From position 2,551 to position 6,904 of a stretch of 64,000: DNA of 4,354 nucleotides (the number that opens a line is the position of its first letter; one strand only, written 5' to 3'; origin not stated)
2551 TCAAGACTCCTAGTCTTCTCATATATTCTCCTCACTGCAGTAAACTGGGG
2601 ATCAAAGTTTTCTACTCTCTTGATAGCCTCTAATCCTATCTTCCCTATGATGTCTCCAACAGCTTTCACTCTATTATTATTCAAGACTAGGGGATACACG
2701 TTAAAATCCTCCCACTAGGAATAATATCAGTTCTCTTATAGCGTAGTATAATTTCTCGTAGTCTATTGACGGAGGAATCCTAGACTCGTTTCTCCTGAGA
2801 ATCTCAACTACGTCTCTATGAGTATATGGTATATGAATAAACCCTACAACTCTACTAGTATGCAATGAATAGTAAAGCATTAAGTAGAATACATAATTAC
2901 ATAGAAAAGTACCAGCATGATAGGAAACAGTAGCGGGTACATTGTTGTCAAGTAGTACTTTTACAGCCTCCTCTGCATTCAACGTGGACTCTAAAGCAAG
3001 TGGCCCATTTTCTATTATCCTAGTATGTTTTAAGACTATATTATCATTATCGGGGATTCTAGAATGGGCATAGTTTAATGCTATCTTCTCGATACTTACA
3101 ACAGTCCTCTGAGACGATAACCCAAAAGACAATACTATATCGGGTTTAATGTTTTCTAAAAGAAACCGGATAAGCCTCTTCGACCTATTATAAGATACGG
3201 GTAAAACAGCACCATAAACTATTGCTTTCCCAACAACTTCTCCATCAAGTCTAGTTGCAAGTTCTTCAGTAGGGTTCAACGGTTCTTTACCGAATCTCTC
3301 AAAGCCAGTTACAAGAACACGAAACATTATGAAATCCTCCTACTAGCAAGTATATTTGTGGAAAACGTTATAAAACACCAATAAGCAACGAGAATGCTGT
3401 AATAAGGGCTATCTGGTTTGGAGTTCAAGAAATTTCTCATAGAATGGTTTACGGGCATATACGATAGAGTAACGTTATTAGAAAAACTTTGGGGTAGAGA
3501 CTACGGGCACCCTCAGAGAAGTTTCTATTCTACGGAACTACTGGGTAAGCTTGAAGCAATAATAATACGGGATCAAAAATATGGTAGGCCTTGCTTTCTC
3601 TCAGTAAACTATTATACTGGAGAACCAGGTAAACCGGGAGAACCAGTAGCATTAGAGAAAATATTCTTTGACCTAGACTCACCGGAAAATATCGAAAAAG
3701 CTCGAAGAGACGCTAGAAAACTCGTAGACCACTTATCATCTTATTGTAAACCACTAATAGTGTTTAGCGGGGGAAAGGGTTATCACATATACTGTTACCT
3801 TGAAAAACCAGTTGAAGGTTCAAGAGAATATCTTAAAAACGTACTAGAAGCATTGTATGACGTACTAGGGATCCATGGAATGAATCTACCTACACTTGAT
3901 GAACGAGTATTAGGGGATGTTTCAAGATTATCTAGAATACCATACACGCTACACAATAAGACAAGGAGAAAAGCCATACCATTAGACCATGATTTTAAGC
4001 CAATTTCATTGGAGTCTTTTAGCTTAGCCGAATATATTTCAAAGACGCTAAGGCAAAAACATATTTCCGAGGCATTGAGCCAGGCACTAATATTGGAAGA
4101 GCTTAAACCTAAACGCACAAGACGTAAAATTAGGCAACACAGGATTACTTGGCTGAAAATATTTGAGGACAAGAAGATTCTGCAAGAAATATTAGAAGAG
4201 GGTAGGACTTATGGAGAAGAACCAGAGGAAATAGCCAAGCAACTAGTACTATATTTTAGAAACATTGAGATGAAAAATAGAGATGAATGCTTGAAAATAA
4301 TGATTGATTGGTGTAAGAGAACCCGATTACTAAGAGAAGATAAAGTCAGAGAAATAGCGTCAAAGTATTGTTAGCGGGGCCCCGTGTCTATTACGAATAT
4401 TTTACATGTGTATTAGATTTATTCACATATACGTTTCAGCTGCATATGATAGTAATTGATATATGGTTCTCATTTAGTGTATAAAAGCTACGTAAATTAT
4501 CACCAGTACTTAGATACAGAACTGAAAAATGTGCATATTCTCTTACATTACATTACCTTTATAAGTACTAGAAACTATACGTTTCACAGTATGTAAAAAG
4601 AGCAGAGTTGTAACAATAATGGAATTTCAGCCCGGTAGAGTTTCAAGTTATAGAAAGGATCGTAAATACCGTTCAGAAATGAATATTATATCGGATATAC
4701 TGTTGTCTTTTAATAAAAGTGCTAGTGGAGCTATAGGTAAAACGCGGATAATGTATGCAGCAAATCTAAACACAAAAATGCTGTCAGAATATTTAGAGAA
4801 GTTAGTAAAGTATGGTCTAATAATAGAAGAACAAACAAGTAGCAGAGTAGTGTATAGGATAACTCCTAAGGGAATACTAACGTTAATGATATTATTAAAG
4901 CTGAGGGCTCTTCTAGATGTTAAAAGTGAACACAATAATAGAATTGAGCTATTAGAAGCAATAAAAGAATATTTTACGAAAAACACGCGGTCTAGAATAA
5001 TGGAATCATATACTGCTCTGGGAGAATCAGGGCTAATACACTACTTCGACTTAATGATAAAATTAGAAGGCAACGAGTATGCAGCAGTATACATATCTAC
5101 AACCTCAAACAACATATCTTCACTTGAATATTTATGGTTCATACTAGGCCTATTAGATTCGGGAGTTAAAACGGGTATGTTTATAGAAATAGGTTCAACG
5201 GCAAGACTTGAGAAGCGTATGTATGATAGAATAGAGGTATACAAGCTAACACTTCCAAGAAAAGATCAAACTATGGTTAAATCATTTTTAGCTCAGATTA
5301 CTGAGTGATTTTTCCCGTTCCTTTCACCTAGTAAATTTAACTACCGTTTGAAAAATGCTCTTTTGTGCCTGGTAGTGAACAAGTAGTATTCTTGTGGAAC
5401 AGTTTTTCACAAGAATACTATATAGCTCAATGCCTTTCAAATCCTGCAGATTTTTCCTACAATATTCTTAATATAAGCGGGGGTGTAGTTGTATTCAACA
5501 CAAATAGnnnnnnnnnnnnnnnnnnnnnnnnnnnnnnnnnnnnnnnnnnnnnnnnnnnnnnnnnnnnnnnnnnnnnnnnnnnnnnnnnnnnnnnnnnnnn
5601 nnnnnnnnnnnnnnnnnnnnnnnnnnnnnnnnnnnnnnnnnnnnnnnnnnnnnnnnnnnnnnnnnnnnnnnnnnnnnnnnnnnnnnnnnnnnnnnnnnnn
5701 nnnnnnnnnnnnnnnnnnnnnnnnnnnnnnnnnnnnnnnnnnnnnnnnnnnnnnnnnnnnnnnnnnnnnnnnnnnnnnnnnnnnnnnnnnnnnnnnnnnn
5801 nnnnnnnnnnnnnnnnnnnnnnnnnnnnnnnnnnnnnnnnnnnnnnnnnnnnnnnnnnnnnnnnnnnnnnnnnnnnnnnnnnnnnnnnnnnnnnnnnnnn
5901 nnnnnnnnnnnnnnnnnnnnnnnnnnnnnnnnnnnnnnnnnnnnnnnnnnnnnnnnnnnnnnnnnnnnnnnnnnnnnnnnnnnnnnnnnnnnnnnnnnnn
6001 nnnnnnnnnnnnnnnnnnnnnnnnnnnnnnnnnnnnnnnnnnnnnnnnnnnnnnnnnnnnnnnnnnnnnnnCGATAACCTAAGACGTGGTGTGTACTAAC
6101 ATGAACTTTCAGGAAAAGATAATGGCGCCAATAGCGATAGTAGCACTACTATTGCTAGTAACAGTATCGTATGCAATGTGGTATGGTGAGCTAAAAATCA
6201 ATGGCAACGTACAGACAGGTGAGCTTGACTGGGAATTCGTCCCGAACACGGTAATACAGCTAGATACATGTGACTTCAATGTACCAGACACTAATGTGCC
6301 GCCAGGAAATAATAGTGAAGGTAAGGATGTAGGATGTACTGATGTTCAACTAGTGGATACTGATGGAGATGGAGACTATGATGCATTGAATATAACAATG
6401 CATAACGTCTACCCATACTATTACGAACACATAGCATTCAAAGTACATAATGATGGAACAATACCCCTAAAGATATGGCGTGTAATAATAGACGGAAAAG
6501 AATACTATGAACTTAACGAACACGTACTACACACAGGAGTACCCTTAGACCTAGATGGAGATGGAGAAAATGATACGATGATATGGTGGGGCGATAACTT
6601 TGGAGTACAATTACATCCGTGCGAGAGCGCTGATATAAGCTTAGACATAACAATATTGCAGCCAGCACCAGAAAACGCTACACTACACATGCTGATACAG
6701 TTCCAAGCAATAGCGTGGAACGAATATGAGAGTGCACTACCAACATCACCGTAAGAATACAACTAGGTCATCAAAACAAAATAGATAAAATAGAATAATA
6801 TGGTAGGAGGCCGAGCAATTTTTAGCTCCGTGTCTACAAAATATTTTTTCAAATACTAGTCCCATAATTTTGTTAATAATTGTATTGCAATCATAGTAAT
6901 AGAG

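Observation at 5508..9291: Archaeal TasA/SipW-like secreted-fibre locus (two TasA-like paralogues, dedicated signal peptidase, membrane accessory protein)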

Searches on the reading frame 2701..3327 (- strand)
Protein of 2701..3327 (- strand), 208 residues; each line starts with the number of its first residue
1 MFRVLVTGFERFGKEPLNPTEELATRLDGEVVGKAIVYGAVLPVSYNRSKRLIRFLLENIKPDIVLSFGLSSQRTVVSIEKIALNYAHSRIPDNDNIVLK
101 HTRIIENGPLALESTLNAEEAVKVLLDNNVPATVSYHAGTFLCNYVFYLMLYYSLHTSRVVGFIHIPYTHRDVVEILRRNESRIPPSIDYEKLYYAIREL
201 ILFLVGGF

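Call 65: search_protein_families(library=pfam, proteins=[window:2701-3327:-], max_evalue=0.001)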
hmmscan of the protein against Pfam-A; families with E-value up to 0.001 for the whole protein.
window:2701-3327:- (208 aa): 1 family
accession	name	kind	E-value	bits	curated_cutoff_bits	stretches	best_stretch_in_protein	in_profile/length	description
PF01470.22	Peptidase_C15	-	7.6e-48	163.7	22.7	1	3-198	2-195/204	Pyroglutamyl peptidase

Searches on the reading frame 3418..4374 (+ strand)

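Call 3: search_protein_families(library=pfam, proteins=[window:3418-4374:+], max_evalue=1)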
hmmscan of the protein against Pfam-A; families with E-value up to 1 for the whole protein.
window:3418-4374:+ (318 aa): 4 families
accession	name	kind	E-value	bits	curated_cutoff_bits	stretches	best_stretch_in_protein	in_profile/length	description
PF01896.25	DNA_primase_S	-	8.5e-06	26.7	26.8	1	84-190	1-162/163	DNA primase small subunit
PF21686.3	LigD_Prim-Pol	-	8.8e-05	22.6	27.4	1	80-145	101-171/254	LigD, primase-polymerase domain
PF05822.18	UMPH-1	-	0.032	14.2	23.7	0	257-309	18-74/246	Pyrimidine 5'-nucleotidase (UMPH-1)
PF22548.2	AEP-TOTE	-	0.15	12.1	27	1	83-198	91-211/230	TOTE conflict system, Archaeo-Eukaryotic Primase domain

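Call 4: search_protein_families(library=ncbifam, proteins=[window:3418-4374:+], max_evalue=1)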
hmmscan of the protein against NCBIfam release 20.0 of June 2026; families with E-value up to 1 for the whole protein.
window:3418-4374:+ (318 aa): 6 families
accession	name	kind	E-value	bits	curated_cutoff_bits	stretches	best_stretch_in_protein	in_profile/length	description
TIGR00335.1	primase_sml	equivalog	4.5e-08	32.9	143.5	2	154-196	267-311/324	DNA primase catalytic subunit PriS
NF001641.0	PRK00419.1-3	equivalog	4.8e-07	29.1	326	2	159-202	227-271/323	DNA primase small subunit PriS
NF040561.1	PrimPol_Msp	equivalog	5.4e-07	28.5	200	1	100-263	220-384/515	CRISPR-associated primase-polymerase type A1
NF001639.0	PRK00419.1-1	equivalog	0.00031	19.8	577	2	109-130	138-159/391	DNA primase small subunit PriS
TIGR02778.1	ligD_pol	equivalog_domain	0.0048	16.6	214.7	1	80-139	115-179/245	non-homologous end-joining DNA ligase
NF007210.0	PRK09632.1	equivalog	0.095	10.9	989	1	77-135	133-194/781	ATP-dependent DNA ligase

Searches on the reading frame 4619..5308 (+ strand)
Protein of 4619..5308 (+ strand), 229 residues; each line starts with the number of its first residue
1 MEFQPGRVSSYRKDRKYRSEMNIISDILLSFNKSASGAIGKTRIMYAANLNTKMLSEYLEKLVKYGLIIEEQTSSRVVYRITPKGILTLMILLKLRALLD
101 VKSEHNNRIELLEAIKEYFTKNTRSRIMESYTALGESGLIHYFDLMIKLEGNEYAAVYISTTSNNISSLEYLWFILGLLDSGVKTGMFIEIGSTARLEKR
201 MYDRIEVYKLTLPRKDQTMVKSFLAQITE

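Call 3: search_protein_families(library=pfam, proteins=[window:4619-5308:+], max_evalue=1)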
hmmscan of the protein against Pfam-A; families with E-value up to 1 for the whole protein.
window:4619-5308:+ (229 aa): 5 families
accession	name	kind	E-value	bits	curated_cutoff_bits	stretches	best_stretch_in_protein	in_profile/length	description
PF14947.12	HTH_45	-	7.7e-16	58.3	25.5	1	17-97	1-74/77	Winged helix-turn-helix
PF14277.12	DUF4364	-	0.0018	18.5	26.9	1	54-90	35-71/162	Domain of unknown function (DUF4364)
PF17482.7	Phage_sheath_1C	-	0.0083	16.6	26.9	1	98-174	31-99/104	Phage tail sheath C-terminal domain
PF13463.12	HTH_27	-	0.0094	16.6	22.2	1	48-85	28-68/68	Winged helix DNA-binding domain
PF01638.23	HxlR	-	0.023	15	20.8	1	49-98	30-82/91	HxlR-like helix-turn-helix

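Call 4: search_protein_families(library=ncbifam, proteins=[window:4619-5308:+], max_evalue=1)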
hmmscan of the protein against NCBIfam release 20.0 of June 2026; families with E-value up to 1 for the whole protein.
window:4619-5308:+ (229 aa): 4 families
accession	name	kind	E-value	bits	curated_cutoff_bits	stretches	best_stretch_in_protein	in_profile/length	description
NF053610.1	Sso10a_fam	subfamily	5.8e-17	61.5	60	1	18-86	1-61/64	Sso10a family chromatin protein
NF050184.1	VpaChn25_0724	subfamily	0.0046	17.1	65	0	95-142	8-55/88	VpaChn25_0724 family phage protein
NF033788.1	HTH_metalloreg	subfamily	0.005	16.6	55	1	44-88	31-75/77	metalloregulator ArsR/SmtB family transcription factor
NF000134.2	trim_DfrA23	exception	0.15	12.1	375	1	45-119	49-123/186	trimethoprim-resistant dihydrofolate reductase DfrA23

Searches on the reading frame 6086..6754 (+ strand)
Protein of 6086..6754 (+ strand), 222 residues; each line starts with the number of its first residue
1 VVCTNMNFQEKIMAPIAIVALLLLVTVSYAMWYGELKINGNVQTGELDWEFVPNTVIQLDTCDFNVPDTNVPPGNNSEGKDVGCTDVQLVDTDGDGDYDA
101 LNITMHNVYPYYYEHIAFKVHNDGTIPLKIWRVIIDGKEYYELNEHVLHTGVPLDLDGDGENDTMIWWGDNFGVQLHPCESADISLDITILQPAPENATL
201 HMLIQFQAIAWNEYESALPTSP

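Call 3: search_protein_families(library=pfam, proteins=[window:6086-6754:+], max_evalue=1)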
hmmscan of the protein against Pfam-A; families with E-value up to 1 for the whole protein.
window:6086-6754:+ (222 aa): 0 families

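Call 4: search_protein_families(library=ncbifam, proteins=[window:6086-6754:+], max_evalue=1)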
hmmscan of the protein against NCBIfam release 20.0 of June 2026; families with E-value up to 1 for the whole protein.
window:6086-6754:+ (222 aa): 0 families

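Call 7: search_solved_structures(query=window:6086-6754:+, max_evalue=10, show_alignments=2)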
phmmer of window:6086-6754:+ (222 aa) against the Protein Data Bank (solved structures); distinct sequences matched with E-value up to 10: 2.
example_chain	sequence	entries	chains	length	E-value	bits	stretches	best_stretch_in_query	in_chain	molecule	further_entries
9sj2_C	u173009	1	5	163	0.022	17.6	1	86-128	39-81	AbpX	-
9rhp_A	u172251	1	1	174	0.08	15.7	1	86-128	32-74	Archaeal bundling protein X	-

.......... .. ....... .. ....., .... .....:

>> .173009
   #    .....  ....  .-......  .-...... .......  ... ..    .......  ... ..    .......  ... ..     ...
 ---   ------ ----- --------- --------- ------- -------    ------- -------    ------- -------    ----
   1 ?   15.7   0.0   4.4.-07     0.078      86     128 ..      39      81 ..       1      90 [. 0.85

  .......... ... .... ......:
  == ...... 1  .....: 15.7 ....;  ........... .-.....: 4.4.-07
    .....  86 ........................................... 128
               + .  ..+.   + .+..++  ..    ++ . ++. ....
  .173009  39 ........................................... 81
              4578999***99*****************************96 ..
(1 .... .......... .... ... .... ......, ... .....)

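Call 24: find_homologous_proteins(query=window:6086-6754:+, max_evalue=0.001)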
Query window:6086-6754:+ (222 aa): 199 proteins with E <= 0.001 among 517 candidates; the best 120 are listed.
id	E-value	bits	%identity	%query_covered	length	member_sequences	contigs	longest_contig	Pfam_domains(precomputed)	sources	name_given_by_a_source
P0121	9.9e-145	498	98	98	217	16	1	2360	-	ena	-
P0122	4.7e-128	444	88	96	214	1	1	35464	-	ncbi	-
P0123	2.9e-119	415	86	93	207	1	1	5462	-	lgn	-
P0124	1.1e-86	308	62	97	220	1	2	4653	-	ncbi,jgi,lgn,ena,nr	ncbi:MAG: hypothetical protein DRO18_02715 [Thermoprotei archaeon]|nr:MAG: hypothetical protein DRO1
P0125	5.4e-83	296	60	95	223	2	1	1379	-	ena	-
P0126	1.1e-81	292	65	86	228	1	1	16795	-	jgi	jgi:hypothetical protein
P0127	1.4e-81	292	61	96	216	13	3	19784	-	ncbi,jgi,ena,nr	ncbi:MAG: hypothetical protein DRN04_18790 [Thermoprotei archaeon]|nr:MAG: hypothetical protein DRN0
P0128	2.5e-80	287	60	96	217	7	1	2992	-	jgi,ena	-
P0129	8.9e-80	286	61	95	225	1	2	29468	-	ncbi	-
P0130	3.2e-79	284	58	97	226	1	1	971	-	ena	-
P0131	6.6e-79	283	60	94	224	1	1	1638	-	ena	-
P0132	7.7e-79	283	61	91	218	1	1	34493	-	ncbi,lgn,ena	-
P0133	1.1e-78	282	61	94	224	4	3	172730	-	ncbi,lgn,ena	-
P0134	1.1e-78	282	60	95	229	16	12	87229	-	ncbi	ncbi:MAG: hypothetical protein QXM42_00670 [Zestosphaera sp.]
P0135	1.3e-78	282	60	93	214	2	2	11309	-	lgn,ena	-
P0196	6.7e-69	250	52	92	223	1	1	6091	-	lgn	-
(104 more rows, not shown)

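Call 37: search_solved_structures(query=A2, max_evalue=10, show_alignments=2)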
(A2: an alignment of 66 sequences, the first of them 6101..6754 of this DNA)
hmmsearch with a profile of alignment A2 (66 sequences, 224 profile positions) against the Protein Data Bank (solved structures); distinct sequences matched with E-value up to 10: 5.
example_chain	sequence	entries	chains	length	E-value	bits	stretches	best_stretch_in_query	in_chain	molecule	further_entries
9sj2_C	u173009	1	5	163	4.7e-06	29.7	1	90-131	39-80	AbpX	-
9rhp_A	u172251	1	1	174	0.00093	22.1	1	90-132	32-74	Archaeal bundling protein X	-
6nmc_B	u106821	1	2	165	0.2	14.6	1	124-167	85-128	AcrVA1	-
6nmd_B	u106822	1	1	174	0.22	14.4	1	124-167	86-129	AcrVA1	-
7z0s_F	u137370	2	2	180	0.34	13.8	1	21-58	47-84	Formate hydrogenlyase subunit 6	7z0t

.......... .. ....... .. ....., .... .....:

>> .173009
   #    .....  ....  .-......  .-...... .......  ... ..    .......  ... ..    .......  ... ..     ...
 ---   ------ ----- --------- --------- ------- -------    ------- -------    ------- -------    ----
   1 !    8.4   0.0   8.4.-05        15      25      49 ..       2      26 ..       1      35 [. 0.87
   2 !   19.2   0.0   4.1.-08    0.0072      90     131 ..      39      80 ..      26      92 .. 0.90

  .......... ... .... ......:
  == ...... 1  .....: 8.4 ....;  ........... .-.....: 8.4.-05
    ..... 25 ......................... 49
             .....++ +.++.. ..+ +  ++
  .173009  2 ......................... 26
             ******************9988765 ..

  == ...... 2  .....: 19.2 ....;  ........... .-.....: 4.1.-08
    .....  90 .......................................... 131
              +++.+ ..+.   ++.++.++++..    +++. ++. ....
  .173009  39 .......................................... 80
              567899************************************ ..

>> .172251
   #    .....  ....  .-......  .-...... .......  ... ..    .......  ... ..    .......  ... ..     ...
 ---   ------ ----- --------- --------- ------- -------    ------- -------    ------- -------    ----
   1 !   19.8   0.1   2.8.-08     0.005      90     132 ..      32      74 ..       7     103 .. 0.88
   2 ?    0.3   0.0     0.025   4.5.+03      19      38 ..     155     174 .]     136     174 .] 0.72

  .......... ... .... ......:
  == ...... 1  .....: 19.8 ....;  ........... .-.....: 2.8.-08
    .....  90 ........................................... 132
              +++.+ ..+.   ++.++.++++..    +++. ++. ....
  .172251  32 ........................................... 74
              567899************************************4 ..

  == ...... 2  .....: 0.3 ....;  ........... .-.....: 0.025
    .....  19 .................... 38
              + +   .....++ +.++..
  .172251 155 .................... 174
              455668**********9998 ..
